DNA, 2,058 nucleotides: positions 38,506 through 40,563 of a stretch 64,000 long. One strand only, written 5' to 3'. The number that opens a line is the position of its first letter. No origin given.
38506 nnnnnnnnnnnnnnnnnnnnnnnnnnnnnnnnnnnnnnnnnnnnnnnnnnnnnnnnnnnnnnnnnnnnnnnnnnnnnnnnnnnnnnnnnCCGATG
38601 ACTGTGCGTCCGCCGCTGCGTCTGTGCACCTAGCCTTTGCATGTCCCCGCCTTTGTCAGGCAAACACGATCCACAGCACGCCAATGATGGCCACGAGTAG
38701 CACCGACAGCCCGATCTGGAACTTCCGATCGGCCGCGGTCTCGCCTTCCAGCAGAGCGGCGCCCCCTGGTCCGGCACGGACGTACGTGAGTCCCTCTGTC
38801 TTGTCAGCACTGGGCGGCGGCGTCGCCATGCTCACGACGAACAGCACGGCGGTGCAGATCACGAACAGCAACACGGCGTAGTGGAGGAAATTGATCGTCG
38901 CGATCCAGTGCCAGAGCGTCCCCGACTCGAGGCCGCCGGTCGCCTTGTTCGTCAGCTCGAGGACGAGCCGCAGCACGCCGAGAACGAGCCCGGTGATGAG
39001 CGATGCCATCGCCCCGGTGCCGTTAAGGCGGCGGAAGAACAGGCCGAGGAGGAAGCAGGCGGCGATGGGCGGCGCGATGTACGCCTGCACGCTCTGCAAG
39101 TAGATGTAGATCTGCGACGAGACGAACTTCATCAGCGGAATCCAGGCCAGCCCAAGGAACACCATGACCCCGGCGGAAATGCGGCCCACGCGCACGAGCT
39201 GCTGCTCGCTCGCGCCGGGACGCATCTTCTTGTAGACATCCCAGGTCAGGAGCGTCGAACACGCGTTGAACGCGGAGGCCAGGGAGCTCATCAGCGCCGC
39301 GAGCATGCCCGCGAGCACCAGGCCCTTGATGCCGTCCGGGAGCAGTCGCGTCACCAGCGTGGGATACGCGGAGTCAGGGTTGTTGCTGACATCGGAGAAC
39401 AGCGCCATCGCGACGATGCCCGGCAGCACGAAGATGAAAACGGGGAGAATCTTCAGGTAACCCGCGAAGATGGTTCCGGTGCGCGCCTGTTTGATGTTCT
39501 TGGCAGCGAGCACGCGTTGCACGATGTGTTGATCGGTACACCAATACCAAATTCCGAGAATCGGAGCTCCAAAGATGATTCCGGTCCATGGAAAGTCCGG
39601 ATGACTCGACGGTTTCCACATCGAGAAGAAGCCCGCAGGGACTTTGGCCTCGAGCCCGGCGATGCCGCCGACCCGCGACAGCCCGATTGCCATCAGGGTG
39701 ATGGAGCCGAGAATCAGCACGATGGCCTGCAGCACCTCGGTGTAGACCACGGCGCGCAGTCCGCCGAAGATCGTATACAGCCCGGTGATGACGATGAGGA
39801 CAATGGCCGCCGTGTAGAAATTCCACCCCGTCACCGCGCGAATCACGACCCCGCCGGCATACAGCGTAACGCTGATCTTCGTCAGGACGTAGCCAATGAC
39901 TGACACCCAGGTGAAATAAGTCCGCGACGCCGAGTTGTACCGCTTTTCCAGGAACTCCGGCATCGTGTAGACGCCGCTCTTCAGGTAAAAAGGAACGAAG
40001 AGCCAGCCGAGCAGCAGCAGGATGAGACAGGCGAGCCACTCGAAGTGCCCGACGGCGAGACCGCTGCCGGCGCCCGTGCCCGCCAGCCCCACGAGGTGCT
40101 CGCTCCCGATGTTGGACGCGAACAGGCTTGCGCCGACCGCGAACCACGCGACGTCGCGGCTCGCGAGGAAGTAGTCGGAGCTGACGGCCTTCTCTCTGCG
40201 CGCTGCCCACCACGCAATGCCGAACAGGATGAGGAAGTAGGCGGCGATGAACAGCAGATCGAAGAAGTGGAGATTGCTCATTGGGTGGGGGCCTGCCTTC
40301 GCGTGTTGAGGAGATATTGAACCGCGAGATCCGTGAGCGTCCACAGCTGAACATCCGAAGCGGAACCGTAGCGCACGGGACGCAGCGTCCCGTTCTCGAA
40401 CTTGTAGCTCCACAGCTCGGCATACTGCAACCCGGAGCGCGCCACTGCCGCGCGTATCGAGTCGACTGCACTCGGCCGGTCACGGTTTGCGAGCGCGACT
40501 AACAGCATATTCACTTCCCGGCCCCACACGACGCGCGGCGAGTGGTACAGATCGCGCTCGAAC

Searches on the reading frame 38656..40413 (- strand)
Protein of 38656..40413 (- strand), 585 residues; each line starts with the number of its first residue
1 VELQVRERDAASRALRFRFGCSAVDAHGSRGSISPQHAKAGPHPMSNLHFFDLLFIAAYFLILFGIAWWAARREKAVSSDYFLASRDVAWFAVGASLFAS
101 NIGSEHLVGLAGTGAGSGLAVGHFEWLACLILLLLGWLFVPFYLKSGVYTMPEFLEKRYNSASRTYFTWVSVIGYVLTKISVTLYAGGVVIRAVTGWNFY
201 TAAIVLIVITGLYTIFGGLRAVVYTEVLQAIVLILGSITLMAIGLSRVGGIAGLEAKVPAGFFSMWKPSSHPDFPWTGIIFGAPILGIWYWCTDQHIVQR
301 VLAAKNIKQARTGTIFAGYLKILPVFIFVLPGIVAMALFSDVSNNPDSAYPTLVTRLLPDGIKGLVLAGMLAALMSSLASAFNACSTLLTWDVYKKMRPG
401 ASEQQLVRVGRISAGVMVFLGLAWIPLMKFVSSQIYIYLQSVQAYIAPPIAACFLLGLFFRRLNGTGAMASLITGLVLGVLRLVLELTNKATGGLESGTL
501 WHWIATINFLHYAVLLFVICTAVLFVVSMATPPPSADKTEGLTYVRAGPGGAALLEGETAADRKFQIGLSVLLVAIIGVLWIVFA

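Call 87: search_protein_families(library=pfam, proteins=[window:38656-40413:-], max_evalue=0.00001)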
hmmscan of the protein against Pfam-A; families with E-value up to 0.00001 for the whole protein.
window:38656-40413:- (585 aa): 1 family
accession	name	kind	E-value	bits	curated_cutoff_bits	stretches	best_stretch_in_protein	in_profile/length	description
PF00474.23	SSF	-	1.9e-96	323.8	22.8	1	81-475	1-406/406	Sodium:solute symporter family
